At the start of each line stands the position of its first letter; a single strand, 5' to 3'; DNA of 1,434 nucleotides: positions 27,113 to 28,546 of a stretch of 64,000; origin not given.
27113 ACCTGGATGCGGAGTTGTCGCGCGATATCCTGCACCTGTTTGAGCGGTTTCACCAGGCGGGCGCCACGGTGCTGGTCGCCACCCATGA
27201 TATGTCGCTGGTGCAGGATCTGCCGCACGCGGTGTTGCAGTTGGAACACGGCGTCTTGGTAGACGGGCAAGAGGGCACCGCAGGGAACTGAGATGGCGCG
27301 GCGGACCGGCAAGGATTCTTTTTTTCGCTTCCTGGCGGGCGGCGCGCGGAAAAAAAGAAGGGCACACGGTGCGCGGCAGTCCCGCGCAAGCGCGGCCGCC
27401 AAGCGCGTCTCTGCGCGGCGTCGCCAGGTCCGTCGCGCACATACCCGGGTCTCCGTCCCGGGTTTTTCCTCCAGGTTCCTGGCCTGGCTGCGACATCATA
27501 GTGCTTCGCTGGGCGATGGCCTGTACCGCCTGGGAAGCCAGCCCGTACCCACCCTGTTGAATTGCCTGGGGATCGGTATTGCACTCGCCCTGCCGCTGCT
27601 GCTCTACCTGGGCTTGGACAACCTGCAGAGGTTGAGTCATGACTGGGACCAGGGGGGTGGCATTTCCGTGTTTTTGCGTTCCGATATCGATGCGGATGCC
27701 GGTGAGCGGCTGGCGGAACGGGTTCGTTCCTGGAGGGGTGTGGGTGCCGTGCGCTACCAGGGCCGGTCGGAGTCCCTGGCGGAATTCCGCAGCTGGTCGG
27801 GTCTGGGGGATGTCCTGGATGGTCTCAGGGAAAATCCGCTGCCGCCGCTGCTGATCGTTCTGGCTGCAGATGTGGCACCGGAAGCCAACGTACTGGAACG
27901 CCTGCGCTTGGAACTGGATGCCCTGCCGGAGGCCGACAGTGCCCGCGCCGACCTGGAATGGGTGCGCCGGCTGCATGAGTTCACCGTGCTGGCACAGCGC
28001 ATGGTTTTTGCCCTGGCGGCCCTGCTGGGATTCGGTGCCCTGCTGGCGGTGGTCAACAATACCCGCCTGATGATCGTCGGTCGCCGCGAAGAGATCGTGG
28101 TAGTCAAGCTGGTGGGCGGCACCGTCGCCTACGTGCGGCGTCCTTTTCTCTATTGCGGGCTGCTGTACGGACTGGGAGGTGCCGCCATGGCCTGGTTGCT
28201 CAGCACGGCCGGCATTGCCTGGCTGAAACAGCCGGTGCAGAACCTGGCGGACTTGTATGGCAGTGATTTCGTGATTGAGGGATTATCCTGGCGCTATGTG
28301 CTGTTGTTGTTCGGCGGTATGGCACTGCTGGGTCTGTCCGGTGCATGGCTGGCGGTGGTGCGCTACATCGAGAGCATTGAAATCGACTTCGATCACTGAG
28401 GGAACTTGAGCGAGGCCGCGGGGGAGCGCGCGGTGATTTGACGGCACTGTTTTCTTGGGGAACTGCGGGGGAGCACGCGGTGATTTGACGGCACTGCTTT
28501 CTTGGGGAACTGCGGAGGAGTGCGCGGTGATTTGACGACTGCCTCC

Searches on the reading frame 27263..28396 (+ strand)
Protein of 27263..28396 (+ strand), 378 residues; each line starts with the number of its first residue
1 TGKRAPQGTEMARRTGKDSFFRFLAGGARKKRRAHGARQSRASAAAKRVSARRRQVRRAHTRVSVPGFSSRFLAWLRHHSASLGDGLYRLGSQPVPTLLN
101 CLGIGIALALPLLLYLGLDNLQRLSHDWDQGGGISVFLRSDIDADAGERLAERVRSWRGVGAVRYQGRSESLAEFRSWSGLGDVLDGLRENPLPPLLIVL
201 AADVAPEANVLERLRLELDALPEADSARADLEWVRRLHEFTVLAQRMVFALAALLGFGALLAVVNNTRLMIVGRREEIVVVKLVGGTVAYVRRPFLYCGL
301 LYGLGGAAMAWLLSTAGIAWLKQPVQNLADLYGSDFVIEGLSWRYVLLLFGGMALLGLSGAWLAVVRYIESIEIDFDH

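Call 75: search_protein_families(library=pfam, proteins=[window:27263-28396:+], max_evalue=0.001)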
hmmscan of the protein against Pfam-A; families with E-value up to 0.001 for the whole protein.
window:27263-28396:+ (378 aa): 2 families
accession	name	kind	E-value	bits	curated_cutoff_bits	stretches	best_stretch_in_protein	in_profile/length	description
PF02687.27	FtsX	-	1.2e-08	35.5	25.5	1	250-368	2-115/120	FtsX-like permease C-terminal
PF18075.7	FtsX_ECD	-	4e-08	34.2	23.5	1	134-204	3-77/96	FtsX extracellular domain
